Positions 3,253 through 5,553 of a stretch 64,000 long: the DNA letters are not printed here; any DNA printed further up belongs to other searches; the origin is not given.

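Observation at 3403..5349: In-frame AroA-Cmk fusion protein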

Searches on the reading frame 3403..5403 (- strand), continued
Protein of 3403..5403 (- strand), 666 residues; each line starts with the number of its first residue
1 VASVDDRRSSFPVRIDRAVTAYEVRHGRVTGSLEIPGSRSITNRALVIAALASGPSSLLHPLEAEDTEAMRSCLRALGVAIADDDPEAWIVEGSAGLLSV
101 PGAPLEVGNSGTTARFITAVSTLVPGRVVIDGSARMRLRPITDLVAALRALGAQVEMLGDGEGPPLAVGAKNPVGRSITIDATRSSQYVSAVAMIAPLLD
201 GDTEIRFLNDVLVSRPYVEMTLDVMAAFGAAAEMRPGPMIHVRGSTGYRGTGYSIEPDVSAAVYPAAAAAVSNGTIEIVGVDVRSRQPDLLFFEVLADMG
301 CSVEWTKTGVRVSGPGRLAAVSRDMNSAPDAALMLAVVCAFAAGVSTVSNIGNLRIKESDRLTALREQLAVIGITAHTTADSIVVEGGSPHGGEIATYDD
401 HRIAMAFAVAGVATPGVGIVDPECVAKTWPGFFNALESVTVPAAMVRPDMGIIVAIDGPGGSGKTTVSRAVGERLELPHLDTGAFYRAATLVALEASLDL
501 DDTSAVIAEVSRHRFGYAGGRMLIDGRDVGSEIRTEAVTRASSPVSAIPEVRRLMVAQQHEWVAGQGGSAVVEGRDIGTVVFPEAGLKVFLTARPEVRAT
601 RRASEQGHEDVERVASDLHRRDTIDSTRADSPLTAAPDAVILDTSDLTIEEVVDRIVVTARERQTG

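Call 25: search_protein_families(library=pfam, proteins=[P0142, P0154, P0177, P0131, P0132, P0151, P0153, P0167, P0248, P0185], max_evalue=1e-8)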
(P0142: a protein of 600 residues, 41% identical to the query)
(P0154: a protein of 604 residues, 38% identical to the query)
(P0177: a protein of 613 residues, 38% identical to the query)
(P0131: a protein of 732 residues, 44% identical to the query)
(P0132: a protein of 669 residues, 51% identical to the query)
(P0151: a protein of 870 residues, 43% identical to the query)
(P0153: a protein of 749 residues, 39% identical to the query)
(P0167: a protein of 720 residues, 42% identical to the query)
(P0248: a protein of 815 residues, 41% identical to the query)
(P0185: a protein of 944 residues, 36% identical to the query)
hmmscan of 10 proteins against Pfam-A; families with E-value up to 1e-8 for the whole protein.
P0142 (600 aa): 2 families
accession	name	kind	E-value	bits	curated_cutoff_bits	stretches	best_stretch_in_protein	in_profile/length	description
PF00275.25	EPSP_synthase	-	1.1e-115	387.2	22.8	1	13-418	7-417/417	EPSP synthase (3-phosphoshikimate 1-carboxyvinyltransferase)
PF01202.28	SKI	-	1.6e-42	145.8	22.1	1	438-595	1-158/159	Shikimate kinase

P0154 (604 aa): 2 families
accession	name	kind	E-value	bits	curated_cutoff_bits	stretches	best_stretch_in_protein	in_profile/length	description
PF00275.25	EPSP_synthase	-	6.5e-112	374.7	22.8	1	14-422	4-417/417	EPSP synthase (3-phosphoshikimate 1-carboxyvinyltransferase)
PF01202.28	SKI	-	1.6e-44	152.3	22.1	1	444-597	1-157/159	Shikimate kinase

P0177 (613 aa): 2 families
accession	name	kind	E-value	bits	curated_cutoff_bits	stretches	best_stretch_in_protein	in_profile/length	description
PF00275.25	EPSP_synthase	-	2.9e-121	405.5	22.8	1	14-419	6-417/417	EPSP synthase (3-phosphoshikimate 1-carboxyvinyltransferase)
PF01202.28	SKI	-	2e-42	145.5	22.1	1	448-602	1-149/159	Shikimate kinase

P0131 (732 aa): 2 families
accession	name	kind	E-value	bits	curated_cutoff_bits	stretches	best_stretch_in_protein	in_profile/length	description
PF00275.25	EPSP_synthase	-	8.5e-105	351.3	22.8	2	110-455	79-416/417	EPSP synthase (3-phosphoshikimate 1-carboxyvinyltransferase)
PF02224.24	Cytidylate_kin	-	5.8e-63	212.8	26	1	474-721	1-208/211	Cytidylate kinase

P0132 (669 aa): 3 families
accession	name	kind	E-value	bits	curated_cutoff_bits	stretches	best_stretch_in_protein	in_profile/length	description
PF00275.25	EPSP_synthase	-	1.1e-110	370.7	22.8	1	260-665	4-416/417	EPSP synthase (3-phosphoshikimate 1-carboxyvinyltransferase)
PF00849.27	PseudoU_synth_2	-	6.8e-20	72.3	26.8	1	68-198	2-151/152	RNA pseudouridylate synthase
PF01479.30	S4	-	3.2e-10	40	22.8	1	7-49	1-45/48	S4 domain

P0151 (870 aa): 5 families
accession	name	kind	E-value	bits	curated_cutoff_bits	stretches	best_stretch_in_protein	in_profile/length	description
PF00275.25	EPSP_synthase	-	4.7e-112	375.2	22.8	1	15-415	9-417/417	EPSP synthase (3-phosphoshikimate 1-carboxyvinyltransferase)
PF01202.28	SKI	-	3.3e-39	135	22.1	1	437-589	3-154/159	Shikimate kinase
PF08501.16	Shikimate_dh_N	-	7e-22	77.9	27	1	606-690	1-83/83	Shikimate dehydrogenase substrate binding domain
PF01488.26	Shikimate_DH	-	5.2e-12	46.4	24.3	1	712-786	5-84/138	Shikimate / quinate 5-dehydrogenase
PF18317.6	SDH_C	-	3.3e-11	43.2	25.8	1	837-863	4-30/31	Shikimate 5'-dehydrogenase C-terminal domain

P0153 (749 aa): 2 families
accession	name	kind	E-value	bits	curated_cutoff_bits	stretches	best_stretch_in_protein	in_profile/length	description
PF00275.25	EPSP_synthase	-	4e-105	352.4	22.8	1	13-408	8-393/417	EPSP synthase (3-phosphoshikimate 1-carboxyvinyltransferase)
PF02224.24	Cytidylate_kin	-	5.6e-61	206.4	26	1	521-737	1-207/211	Cytidylate kinase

P0167 (720 aa): 3 families
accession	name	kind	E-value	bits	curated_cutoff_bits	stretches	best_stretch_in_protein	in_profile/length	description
PF00275.25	EPSP_synthase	-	1.1e-120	403.6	22.8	1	303-709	5-416/417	EPSP synthase (3-phosphoshikimate 1-carboxyvinyltransferase)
PF02153.23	PDH_N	-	5.6e-24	84.8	26.5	1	21-150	2-134/154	Prephenate dehydrogenase, nucleotide-binding domain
PF20463.3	PDH_C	-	2.6e-16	60.2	22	1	173-265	2-95/102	Prephenate dehydrogenase, dimerization domain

P0248 (815 aa): 4 families
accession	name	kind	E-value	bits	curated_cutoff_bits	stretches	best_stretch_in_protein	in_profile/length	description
PF00275.25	EPSP_synthase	-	2.9e-115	385.7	22.8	1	404-811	5-417/417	EPSP synthase (3-phosphoshikimate 1-carboxyvinyltransferase)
PF02153.23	PDH_N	-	1.6e-32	112.6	26.5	1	27-183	1-153/154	Prephenate dehydrogenase, nucleotide-binding domain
PF20463.3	PDH_C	-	3.1e-20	72.8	22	1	186-278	1-92/102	Prephenate dehydrogenase, dimerization domain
PF03807.23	F420_oxidored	-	3.7e-09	37.5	21.6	0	14-90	1-79/94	NADP oxidoreductase coenzyme F420-dependent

P0185 (944 aa): 4 families
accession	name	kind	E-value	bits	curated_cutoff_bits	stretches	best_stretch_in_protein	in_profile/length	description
PF00275.25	EPSP_synthase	-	1e-86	291.7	22.8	1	290-715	6-415/417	EPSP synthase (3-phosphoshikimate 1-carboxyvinyltransferase)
PF02224.24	Cytidylate_kin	-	2.3e-41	142.3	26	1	731-940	1-210/211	Cytidylate kinase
PF02153.23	PDH_N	-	1.5e-27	96.5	26.5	1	51-166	39-153/154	Prephenate dehydrogenase, nucleotide-binding domain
PF20463.3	PDH_C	-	7.1e-20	71.7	22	1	169-265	1-100/102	Prephenate dehydrogenase, dimerization domain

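Call 29: list_cluster_members(proteins=[P0141, P0140, P0147, P0146, P0157, P0173, P0190, P0149, P0213, P0185])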
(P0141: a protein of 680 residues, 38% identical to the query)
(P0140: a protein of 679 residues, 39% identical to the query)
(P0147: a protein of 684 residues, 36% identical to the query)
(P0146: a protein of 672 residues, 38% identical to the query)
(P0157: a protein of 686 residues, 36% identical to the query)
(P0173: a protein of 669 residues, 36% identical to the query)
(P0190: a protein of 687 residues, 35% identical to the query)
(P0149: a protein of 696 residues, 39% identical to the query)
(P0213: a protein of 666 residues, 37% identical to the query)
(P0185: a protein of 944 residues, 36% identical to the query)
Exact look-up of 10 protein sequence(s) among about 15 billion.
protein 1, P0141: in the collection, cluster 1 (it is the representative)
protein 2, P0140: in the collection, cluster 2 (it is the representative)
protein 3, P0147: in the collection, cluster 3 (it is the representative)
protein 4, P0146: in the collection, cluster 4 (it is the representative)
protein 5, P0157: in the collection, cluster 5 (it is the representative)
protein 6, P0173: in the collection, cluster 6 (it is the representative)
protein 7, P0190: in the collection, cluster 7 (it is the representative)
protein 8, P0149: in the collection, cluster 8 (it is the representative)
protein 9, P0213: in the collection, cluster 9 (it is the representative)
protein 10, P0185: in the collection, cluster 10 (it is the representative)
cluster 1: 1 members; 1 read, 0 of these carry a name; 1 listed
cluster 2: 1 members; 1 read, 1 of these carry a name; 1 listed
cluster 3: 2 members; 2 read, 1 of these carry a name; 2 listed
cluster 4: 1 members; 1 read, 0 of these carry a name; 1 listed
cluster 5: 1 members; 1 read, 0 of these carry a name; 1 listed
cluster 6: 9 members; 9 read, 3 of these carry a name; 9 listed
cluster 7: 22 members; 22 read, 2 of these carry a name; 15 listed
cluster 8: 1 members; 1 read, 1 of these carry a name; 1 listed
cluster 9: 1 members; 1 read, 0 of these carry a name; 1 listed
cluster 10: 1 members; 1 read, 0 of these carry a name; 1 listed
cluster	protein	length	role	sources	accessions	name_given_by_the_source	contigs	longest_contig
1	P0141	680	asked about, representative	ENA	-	-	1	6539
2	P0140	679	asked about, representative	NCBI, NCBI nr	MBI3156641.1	MAG: bifunctional 3-phosphoshikimate 1-carboxyvinyltransferase/cytidylate kinase ... | bifunctional 3-phosphoshikimate 1-carboxyvinyltransferase/cytidylate kinase ...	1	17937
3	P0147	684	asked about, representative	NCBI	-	-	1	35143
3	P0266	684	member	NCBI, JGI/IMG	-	3-phosphoshikimate 1-carboxyvinyltransferase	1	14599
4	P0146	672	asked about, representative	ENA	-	-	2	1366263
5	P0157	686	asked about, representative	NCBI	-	-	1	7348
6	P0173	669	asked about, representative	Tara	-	strand:- start:75302 stop:77311 length:2010 start_codon:yes stop_codon:yes ...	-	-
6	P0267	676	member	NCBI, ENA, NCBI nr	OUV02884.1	MAG: hypothetical protein CBC42_05090 [Betaproteobacteria bacterium TMED82]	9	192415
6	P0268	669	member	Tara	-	strand:- start:9006 stop:11015 length:2010 start_codon:yes stop_codon:yes ...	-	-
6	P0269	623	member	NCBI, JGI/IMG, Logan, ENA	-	-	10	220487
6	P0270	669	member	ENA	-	-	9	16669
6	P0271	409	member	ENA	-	-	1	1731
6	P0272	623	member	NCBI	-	-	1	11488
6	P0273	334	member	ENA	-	-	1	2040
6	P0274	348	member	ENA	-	-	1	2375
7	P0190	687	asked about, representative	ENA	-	-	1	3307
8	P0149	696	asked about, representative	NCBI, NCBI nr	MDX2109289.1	MAG: 3-phosphoshikimate 1-carboxyvinyltransferase [Verrucomicrobiota bacterium] | 3-phosphoshikimate 1-carboxyvinyltransferase [Verrucomicrobiota bacterium]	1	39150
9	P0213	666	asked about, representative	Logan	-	-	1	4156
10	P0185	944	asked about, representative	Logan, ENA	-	-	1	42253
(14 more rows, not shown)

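Call 37: predict_structure(alignment_id=A1)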
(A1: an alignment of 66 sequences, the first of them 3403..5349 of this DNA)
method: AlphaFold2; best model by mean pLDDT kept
length: 648 residues; sequences in the alignment: 66
mean_pLDDT: 93.2   pTM: 0.73
mean pLDDT of the five models: 93.2, 92.6, 92.1, 91.9, 91.6
residues with pLDDT >= 90: 517; 70-90: 119; 50-70: 12; < 50: 0
segments of 3 or more residues with pLDDT < 50: none
pLDDT, mean of each block of 10 residues (from residue 1): 88 95 98 98 97 98 97 97 97 97 97 94 95 97 93 92 92 98 97 91 97 91 96 98 98 96 93 98 97 93 95 96 98 87 94 98 96 94 96 95 95 96 69 86 91 91 95 97 96 93 89 93 91 92 85 91 91 94 85 87 82 82 94 95 82
secondary structure, 60 per line:
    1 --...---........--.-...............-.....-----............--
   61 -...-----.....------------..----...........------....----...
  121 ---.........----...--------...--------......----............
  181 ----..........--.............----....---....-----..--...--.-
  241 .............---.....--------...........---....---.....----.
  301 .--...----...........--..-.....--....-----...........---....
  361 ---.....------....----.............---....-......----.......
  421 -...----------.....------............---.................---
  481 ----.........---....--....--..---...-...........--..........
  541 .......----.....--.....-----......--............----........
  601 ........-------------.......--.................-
elements in order: E3-5 E9-16 H21-33 E37-41 H47-58 E62-64 E70-74 H93-103 E110-113 H124-132 E137-139 E148-150 E159-164 H169-180 E185-194 H197-209 E214-217 E221-224 E234-236 H241-253 E257-261 H270-280 E284-287 E291-295 E304-306 H311-321 E327-331 H334-337 H343-353 E357-360 E364-368 E375-378 H383-395 E399-402 H404-409 H414-420 E422-424 E435-439 H446-457 E461-463 H464-477 H485-493 E497-500 E503-506 H518-528 H531-547 E552-556 H559-563 E569-574 H577-588 H593-608 E622-625 H631-647

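Call 38: find_encoding_contigs(protein=P0003, flank=1500, max_places=1)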
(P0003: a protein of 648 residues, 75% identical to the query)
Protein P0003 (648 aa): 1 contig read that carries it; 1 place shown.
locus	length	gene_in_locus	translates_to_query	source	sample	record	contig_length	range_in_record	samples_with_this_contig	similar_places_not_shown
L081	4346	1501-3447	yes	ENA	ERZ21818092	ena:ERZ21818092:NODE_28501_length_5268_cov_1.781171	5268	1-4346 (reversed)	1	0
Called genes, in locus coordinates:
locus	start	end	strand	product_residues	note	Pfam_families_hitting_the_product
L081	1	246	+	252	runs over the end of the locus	PF02616:SMC_ScpA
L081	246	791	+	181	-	PF04079:SMC_ScpB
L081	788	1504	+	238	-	PF01479:S4, PF00849:PseudoU_synth_2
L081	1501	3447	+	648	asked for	PF00275:EPSP_synthase, PF02224:Cytidylate_kin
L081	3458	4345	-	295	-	?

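Call 39: find_encoding_contigs(protein=P0005, flank=1500, max_places=1)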
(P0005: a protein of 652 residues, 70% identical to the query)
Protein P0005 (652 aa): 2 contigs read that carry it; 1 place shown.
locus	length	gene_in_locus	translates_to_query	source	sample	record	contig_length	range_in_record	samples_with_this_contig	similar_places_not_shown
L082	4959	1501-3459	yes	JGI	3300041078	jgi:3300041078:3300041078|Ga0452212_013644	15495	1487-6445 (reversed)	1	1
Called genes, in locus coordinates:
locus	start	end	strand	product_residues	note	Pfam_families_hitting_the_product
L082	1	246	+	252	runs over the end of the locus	PF02616:SMC_ScpA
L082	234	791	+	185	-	PF04079:SMC_ScpB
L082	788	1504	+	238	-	PF01479:S4, PF00849:PseudoU_synth_2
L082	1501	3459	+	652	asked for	PF00275:EPSP_synthase, PF02224:Cytidylate_kin, PF13238:AAA_18 (faint)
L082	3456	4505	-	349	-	PF02401:LYTB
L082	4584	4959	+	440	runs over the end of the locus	PF00009:GTP_EFTU, PF01926:MMR_HSR1, PF02421:FeoB_N, PF04548:AIG1 (weak), PF01926:MMR_HSR1, PF02421:FeoB_N, PF00009:GTP_EFTU, PF14714:KH_dom-like, +7 more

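Call 40: find_encoding_contigs(protein=P0008, flank=1500, max_places=1)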
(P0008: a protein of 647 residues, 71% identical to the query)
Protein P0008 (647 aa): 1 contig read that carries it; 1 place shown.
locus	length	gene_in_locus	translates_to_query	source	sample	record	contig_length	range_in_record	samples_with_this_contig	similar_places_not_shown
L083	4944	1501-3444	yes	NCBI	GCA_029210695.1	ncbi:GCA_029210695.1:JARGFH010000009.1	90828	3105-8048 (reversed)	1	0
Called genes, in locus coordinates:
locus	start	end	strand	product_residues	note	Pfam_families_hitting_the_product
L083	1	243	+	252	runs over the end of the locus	PF02616:SMC_ScpA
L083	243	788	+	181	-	PF04079:SMC_ScpB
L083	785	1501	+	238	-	PF01479:S4, PF00849:PseudoU_synth_2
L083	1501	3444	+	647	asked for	PF00275:EPSP_synthase, PF13189:Cytidylate_kin2 (faint), PF02224:Cytidylate_kin, PF13238:AAA_18 (weak)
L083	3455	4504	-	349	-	PF02401:LYTB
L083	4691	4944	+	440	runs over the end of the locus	PF00009:GTP_EFTU, PF01926:MMR_HSR1, PF02421:FeoB_N, PF04548:AIG1 (weak), PF01926:MMR_HSR1, PF02421:FeoB_N, PF00009:GTP_EFTU, PF14714:KH_dom-like, +6 more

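Call 41: find_encoding_contigs(protein=P0011, flank=1500, max_places=1)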
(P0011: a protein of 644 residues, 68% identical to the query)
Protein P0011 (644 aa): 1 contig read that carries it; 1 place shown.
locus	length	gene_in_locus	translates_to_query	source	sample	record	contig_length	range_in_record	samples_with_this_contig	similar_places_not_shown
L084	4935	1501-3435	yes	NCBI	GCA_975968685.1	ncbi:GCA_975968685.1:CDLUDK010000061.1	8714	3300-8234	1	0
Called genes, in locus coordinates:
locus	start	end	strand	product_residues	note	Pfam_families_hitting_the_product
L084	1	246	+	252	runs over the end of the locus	PF02616:SMC_ScpA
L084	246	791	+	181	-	PF04079:SMC_ScpB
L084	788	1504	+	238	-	PF01479:S4, PF00849:PseudoU_synth_2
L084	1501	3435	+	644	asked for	PF00275:EPSP_synthase, PF02224:Cytidylate_kin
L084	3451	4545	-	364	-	PF02401:LYTB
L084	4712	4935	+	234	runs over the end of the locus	?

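Call 42: find_encoding_contigs(protein=P0004, flank=1500, max_places=1)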
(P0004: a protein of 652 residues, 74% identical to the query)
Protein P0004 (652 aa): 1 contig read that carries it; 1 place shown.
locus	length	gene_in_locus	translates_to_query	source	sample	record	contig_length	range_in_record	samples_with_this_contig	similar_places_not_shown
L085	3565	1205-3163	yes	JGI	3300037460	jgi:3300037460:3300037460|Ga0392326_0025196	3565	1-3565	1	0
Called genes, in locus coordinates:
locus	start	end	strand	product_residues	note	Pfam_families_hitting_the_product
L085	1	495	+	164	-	?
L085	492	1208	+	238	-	PF01479:S4, PF00849:PseudoU_synth_2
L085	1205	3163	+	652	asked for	PF00275:EPSP_synthase, PF02224:Cytidylate_kin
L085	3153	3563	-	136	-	?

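Call 43: find_encoding_contigs(protein=P0010, flank=1500, max_places=1)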
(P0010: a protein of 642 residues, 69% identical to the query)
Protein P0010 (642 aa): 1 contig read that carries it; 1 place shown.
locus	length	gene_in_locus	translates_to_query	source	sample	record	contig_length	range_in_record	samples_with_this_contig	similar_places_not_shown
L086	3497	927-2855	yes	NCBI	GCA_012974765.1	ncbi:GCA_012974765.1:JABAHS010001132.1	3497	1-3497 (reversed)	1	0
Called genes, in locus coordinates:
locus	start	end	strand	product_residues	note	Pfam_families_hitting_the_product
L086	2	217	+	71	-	?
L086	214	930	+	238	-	PF01479:S4, PF00849:PseudoU_synth_2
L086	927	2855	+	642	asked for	PF00275:EPSP_synthase, PF02224:Cytidylate_kin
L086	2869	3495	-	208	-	?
